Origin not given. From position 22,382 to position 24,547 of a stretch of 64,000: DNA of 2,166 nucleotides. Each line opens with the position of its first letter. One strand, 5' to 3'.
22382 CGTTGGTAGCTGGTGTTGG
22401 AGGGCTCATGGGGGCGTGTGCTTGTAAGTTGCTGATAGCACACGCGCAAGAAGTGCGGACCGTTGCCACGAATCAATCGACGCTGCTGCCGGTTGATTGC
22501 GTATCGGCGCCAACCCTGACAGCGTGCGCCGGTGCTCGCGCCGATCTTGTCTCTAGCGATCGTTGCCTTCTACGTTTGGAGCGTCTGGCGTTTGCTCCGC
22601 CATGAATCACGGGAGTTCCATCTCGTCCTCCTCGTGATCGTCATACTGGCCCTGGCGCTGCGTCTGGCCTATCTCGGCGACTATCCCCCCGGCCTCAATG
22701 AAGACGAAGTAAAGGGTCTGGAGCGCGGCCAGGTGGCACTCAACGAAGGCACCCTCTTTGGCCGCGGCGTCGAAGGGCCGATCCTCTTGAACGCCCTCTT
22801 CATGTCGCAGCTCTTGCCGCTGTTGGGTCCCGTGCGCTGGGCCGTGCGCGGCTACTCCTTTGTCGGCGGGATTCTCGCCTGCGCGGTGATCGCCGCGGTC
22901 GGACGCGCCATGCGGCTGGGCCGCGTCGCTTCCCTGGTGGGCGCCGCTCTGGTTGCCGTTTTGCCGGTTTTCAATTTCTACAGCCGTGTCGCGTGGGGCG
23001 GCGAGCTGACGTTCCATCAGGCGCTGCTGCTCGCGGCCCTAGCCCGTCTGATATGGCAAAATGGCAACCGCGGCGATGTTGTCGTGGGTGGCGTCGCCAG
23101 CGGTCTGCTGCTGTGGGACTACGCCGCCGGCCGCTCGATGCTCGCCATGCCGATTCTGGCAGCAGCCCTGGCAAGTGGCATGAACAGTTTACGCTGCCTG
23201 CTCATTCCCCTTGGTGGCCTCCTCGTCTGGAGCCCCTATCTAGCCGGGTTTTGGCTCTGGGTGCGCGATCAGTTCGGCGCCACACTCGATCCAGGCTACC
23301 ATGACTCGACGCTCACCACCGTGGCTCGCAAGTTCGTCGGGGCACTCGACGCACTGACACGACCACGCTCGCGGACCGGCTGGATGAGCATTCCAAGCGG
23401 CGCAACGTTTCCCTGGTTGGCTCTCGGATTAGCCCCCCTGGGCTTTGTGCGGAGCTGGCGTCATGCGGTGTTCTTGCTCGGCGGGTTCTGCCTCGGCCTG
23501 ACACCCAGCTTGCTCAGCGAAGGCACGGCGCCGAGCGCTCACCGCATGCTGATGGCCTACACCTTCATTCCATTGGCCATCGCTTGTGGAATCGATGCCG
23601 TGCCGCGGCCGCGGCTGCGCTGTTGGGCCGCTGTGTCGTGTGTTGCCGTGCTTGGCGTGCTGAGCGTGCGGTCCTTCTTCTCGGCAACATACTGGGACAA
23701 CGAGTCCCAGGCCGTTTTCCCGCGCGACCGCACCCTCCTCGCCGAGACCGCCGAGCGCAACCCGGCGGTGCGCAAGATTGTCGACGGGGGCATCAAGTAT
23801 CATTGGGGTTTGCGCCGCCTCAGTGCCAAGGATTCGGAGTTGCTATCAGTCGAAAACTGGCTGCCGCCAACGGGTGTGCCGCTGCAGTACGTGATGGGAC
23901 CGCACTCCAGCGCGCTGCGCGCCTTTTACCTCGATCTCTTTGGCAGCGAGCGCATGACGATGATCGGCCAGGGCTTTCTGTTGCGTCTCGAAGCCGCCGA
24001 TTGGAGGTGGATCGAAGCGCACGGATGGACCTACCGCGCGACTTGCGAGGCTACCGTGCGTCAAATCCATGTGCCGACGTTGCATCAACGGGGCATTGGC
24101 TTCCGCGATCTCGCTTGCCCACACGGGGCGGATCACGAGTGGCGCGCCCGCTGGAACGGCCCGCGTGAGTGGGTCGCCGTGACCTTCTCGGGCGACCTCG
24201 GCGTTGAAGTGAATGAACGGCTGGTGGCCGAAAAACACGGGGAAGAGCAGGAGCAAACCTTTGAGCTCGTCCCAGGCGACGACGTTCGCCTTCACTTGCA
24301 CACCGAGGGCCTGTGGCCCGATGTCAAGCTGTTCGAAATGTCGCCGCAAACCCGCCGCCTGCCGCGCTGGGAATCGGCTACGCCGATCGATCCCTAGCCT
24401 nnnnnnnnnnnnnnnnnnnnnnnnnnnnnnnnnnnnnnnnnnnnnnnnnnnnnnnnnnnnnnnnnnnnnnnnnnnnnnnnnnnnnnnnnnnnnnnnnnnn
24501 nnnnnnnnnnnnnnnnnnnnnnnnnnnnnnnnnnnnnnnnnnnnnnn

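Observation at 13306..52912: Window-wide enrichment of GT-C paralogs with different periplasmic C-terminal modules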

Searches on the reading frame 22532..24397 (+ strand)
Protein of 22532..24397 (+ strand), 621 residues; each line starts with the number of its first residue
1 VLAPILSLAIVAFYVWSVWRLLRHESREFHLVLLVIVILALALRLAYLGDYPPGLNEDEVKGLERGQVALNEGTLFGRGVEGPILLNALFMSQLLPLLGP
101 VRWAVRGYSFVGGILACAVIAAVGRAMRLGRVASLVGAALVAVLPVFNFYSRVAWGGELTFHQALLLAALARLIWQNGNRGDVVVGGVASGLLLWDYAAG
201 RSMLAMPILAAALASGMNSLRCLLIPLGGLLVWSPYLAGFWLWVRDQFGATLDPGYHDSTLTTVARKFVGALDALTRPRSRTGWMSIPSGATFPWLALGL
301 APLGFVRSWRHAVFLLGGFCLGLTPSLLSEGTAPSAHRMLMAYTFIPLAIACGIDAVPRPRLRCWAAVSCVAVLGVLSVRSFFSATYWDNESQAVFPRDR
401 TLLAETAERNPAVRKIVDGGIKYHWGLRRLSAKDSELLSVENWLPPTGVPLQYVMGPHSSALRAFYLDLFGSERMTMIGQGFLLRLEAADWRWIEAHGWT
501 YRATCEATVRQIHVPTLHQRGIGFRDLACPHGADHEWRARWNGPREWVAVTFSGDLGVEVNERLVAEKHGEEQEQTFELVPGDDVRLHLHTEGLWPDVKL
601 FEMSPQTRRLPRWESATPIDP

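Call 3: search_protein_families(library=pfam, proteins=[window:22532-24397:+], max_evalue=0.01)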
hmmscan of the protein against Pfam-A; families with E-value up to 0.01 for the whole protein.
window:22532-24397:+ (621 aa): 0 families

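Call 4: search_protein_families(library=ncbifam, proteins=[window:22532-24397:+], max_evalue=0.01)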
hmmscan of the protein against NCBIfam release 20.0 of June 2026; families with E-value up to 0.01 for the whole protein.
window:22532-24397:+ (621 aa): 0 families

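Call 9: find_homologous_proteins(query=window:22532-24397:+)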
Query window:22532-24397:+ (621 aa): 33 proteins with E <= 0.001 among 8000 candidates.
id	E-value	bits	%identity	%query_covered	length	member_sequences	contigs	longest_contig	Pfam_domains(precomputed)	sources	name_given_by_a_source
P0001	0.0e+0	1422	100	100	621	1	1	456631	-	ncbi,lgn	-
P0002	2.9e-123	431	42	97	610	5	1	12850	-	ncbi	ncbi:MAG: hypothetical protein ACHQ4J_10930 [Candidatus Binatia bacterium]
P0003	2.3e-121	424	41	100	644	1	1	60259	-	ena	-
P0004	4.1e-118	414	41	100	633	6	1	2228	-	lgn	-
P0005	7.2e-116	406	40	100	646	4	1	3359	-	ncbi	-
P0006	1.5e-114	402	40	100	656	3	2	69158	-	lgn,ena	-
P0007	2.2e-113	398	39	100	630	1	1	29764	-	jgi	jgi:hypothetical protein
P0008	9.2e-112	393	40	100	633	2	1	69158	-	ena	-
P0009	2.3e-111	391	41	99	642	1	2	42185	-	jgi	jgi:hypothetical protein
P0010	6.2e-108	380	40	99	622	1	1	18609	-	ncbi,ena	-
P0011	1.4e-107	379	37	99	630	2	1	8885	-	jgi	jgi:hypothetical protein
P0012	3.4e-107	377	38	99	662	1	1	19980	-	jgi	jgi:hypothetical protein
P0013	1.1e-104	369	39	92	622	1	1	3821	-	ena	-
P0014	3.6e-104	367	38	99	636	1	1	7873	-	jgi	jgi:hypothetical protein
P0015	6.3e-104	367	37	100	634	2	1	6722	-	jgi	-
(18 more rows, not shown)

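Call 13: search_solved_structures(query=A1, max_evalue=10, show_alignments=2)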
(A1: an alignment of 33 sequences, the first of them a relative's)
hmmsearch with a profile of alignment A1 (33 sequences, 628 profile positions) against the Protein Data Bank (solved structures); distinct sequences matched with E-value up to 10: 0.

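Call 16: search_protein_families(library=pfam, alignment_id=A1, max_evalue=0.1)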
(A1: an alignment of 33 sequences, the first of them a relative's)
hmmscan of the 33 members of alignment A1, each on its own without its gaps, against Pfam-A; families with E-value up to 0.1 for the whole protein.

A. member 1, P0001 (621 aa): 0 families

B. families by the number of members that match (of 33 scanned): 3 families
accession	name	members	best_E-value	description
PF02366.24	PMT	3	0.00086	Dolichyl-phosphate-mannose-protein mannosyltransferase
PF13231.12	PMT_2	1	0.011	Dolichyl-phosphate-mannose-protein mannosyltransferase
PF24358.1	ABCC10_N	1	0.026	ABCC10 N-terminal domain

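Call 25: predict_structure(alignment_id=A1)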
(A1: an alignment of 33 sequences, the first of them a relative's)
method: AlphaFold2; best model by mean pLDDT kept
length: 621 residues; sequences in the alignment: 33
mean_pLDDT: 92.5   pTM: 0.89
mean pLDDT of the five models: 92.5, 92.3, 92.2, 91.8, 91.0
residues with pLDDT >= 90: 491; 70-90: 111; 50-70: 19; < 50: 0
segments of 3 or more residues with pLDDT < 50: none
pLDDT, mean of each block of 10 residues (from residue 1): 94 98 97 98 87 90 90 88 90 88 91 98 98 98 97 94 98 97 98 88 96 98 97 91 65 84 95 95 90 97 93 98 92 91 98 97 97 97 93 91 81 86 78 82 94 93 94 94 95 95 93 95 86 94 96 97 94 95 97 89 86 95 68
secondary structure, 60 per line:
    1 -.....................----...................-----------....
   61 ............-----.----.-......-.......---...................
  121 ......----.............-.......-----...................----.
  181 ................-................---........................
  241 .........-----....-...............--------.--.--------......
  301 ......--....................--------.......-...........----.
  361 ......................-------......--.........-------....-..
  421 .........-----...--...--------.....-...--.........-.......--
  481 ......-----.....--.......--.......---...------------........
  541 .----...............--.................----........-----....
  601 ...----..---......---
elements in order: H2-22 H27-45 H57-72 H85-90 H92-98 H102-126 H131-143 H145-151 H157-175 H180-196 H198-213 H217-249 H255-258 H260-274 H295-306 H309-328 H337-343 H345-355 H360-382 H390-395 H398-406 E414-417 H419-429 E435-437 E451-455 H462-470 E475-478 E481-486 H492-496 E499-505 E508-514 E518-520 E533-541 E546-560 E563-579 E584-591 E597-603 E616-618

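Call 29: fold_search(model_id=the predicted structure, library=pdb)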
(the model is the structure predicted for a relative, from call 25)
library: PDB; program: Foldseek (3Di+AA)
matches with E <= 10: 1212; with E <= 0.001: 26
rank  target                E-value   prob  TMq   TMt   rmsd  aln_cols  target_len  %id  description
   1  8pn9_A                2.9e-06  1.00  0.41  0.39  11.7       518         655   12  Structure of human oligosaccharyltransferase OST-A complex bound to NGI-1 (released 2024-05-08)
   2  6w98_A                2.6e-05  1.00  0.38  0.21  15.9       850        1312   13  Single-Particle Cryo-EM Structure of Arabinofuranosyltransferase AftD from Mycobacteria (released 2020-05-13)
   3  3waj                  2.8e-05  1.00  0.35  0.29  18.4       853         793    9  Crystal structure of the Archaeoglobus fulgidus oligosaccharyltransferase (O29867_ARCFU) complex with Zn and sulfate (released 2013-10-30)
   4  5f15                  3.1e-05  1.00  0.43  0.48   9.6       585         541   13  Crystal Structure of ArnT from Cupriavidus metallidurans bound to Undecaprenyl phosphate (released 2016-02-17)
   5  6s7o_A                5.0e-05  1.00  0.38  0.36  12.9       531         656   12  Cryo-EM structure of human oligosaccharyltransferase complex OST-A (released 2019-12-18)
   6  9i5k_A                6.3e-05  1.00  0.41  0.51   9.7       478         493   14  Structure of the Chaetomium thermophilum Pmt4 homodimer (C2 symmetry) (released 2025-12-24)
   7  9n9j_I                6.8e-05  1.00  0.40  0.36  11.8       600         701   12  Structure of a GRP94 folding intermediate engaged with a CCDC134- and FKBP11-bound secretory translocon (released 2025-11-19)
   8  8age_A                6.8e-05  1.00  0.38  0.36  10.8       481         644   13  Structure of yeast oligosaccharylransferase complex with acceptor peptide bound (released 2022-12-07)
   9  6gxc_A                1.1e-04  1.00  0.39  0.35   9.7       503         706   14  Bacterial oligosaccharyltransferase PglB in complex with an inhibitory peptide and a reactive lipid-linked oligosaccha (released 2018-11-14)
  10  8b6l_I                1.2e-04  1.00  0.40  0.36  11.3       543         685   12  Subtomogram average of the human Sec61-TRAP-OSTA-translocon (released 2022-12-07)
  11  9s6u_A                1.3e-04  1.00  0.39  0.44  11.1       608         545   11  Ternary cryo-EM structure of human ALG9 with Dol25-PP-GlcNAc2Man8, Dol25-P-Man and Fab (released 2026-03-18)
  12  7oci_F                1.4e-04  1.00  0.40  0.39  11.3       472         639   12  Cryo-EM structure of yeast Ost6p containing oligosaccharyltransferase complex (released 2022-02-16)
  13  3rce_A                1.5e-04  1.00  0.42  0.39  11.9       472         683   13  Bacterial oligosaccharyltransferase PglB (released 2011-06-15)
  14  8agc_A                1.7e-04  1.00  0.35  0.32  13.4       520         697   10  Structure of yeast oligosaccharylransferase complex with lipid-linked oligosaccharide and non-acceptor peptide bound (released 2022-12-07)
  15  6xa5_A                4.9e-04  1.00  0.16  0.47   4.8       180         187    6  Trehalose-bound structure of Marinomonas primoryensis PA14 carbohydrate-binding domain (released 2021-06-02)
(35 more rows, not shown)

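Call 55: find_encoding_contigs(protein=P0006, flank=10000, max_places=2)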
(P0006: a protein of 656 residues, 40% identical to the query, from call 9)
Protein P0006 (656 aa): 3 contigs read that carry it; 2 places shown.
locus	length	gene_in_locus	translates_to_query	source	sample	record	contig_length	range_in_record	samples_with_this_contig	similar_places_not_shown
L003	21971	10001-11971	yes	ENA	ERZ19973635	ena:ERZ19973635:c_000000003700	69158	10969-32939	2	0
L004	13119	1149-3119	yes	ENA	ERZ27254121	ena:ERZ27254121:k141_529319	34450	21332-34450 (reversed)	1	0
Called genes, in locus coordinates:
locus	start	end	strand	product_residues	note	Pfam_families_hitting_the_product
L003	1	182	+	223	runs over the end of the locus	PF00475:IGPD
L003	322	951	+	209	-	PF00117:GATase, PF07722:Peptidase_C26 (faint)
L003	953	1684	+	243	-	PF00977:His_biosynth, PF01207:Dus (faint)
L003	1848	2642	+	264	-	PF00977:His_biosynth, PF01207:Dus (faint), PF03060:NMO (faint), PF01180:DHO_dh (faint)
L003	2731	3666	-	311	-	PF00890:FAD_binding_2 (faint), PF01266:DAO (faint), PF03486:HI0933_like (faint), PF07992:Pyr_redox_2, PF13450:NAD_binding_8 (faint), PF13738:Pyr_redox_3, PF00070:Pyr_redox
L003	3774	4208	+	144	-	PF01967:MoaC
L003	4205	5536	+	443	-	PF03602:Cons_hypoth95 (weak), PF05175:MTS, PF05958:tRNA_U5-meth_tr, PF09445:Methyltransf_15 (weak), PF13649:Methyltransf_25 (weak), PF13847:Methyltransf_31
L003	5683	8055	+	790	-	PF13231:PMT_2 (weak)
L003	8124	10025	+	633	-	-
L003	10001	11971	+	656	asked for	-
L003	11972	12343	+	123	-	PF01844:HNH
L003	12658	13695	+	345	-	PF00685:Sulfotransfer_1, PF13469:Sulfotransfer_3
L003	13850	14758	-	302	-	PF01795:Methyltransf_5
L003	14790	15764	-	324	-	PF13385:Laminin_G_3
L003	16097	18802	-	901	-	PF13231:PMT_2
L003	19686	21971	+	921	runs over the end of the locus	PF13231:PMT_2, PF01731:Arylesterase (faint), PF01436:NHL (weak), PF13449:Phytase-like (faint), PF24684:Vgb_lyase, PF01436:NHL, PF08450:SGL, PF01436:NHL, +2 more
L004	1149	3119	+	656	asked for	-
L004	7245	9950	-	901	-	PF13231:PMT_2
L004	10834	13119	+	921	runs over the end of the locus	PF13231:PMT_2, PF01731:Arylesterase (faint), PF01436:NHL (weak), PF13449:Phytase-like (faint), PF24684:Vgb_lyase, PF01436:NHL, PF08450:SGL, PF01436:NHL, +2 more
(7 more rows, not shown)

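Call 66: find_related_loci(query=A1, collection=genome_contigs, flank=10000)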
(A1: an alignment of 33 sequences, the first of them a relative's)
Query A1 (621 aa) in genome_contigs; peptide patterns used: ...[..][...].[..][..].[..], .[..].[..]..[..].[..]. (x = any residue, [..] = any of these).
137 stretches matched a pattern; 21 encode a relative of the query (tblastn E <= 1e-3); 20 distinct loci.
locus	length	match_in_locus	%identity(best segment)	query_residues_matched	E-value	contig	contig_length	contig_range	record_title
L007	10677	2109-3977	42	1-621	1e-127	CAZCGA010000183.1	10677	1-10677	MAG TPA_asm: uncultured Candidatus Binatia bacterium isolate SRP119689_co1_8 genome assembly, contig: NODE_9459_length_1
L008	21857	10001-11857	41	1-621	4e-123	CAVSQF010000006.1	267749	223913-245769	MAG: uncultured delta proteobacterium isolate MFD01476.bin.1.163 genome assembly, contig: contig_13080, whole genome sho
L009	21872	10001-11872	40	1-619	2e-115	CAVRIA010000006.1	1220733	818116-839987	MAG: uncultured bacterium isolate MFD05684.bin.1.163 genome assembly, contig: contig_16942, whole genome shotgun sequenc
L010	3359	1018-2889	40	1-619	4e-116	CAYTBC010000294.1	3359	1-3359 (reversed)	MAG TPA_asm: uncultured Desulfosarcina sp. isolate SRP214966_co3_311 genome assembly, contig: NODE_64204_length_3359_cov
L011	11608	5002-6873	36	1-620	6e-104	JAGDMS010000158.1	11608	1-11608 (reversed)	MAG: Deltaproteobacteria bacterium isolate CTSoil_040 scaffold_3642, whole genome shotgun sequence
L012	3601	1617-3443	40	18-618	5e-98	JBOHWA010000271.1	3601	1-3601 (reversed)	MAG: Candidatus Binatia bacterium isolate H1-B2_metabat2.bin.22_sub k127_31709, whole genome shotgun sequence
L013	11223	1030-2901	35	18-621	6e-93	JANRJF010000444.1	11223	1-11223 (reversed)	MAG: Deltaproteobacteria bacterium isolate bins.329 k141_3146923, whole genome shotgun sequence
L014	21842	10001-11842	35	4-618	2e-92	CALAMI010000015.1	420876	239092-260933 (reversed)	MAG: Candidatus Binatia bacterium isolate R1_Bin_MAXBIN__076_sub_1 genome assembly, contig: c_000002323716, whole genome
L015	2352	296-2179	35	1-619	3e-92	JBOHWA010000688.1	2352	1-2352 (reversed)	MAG: Candidatus Binatia bacterium isolate H1-B2_metabat2.bin.22_sub k127_178032, whole genome shotgun sequence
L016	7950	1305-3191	36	1-618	1e-87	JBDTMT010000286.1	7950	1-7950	MAG: bacterium isolate cluster3_bin.132 NODE_44915_length_7950_cov_6.850792, whole genome shotgun sequence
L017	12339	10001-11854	35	5-614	4e-86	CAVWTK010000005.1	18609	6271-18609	MAG: uncultured bacterium isolate MFD05442.bin.2.281 genome assembly, contig: contig_63362, whole genome shotgun sequenc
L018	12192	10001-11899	38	10-621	5e-83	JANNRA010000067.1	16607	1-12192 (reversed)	MAG: bacterium isolate SOY_31_metabat_388 SOY_31_k141_996774, whole genome shotgun sequence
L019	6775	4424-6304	37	17-618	4e-75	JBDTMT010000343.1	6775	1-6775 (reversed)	MAG: bacterium isolate cluster3_bin.132 NODE_58489_length_6775_cov_7.715476, whole genome shotgun sequence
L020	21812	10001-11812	35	14-618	4e-74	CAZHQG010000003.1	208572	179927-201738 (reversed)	MAG TPA_asm: uncultured Candidatus Binatia bacterium isolate binchicken_co40_104 genome assembly, contig: NODE_77_length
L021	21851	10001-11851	41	3-618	2e-120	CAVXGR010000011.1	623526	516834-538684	MAG: uncultured delta proteobacterium isolate MFD02416.bin.1.411 genome assembly, contig: contig_4093, whole genome shot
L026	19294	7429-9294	37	2-620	4e-83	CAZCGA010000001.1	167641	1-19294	MAG TPA_asm: uncultured Candidatus Binatia bacterium isolate SRP119689_co1_8 genome assembly, contig: NODE_50_length_167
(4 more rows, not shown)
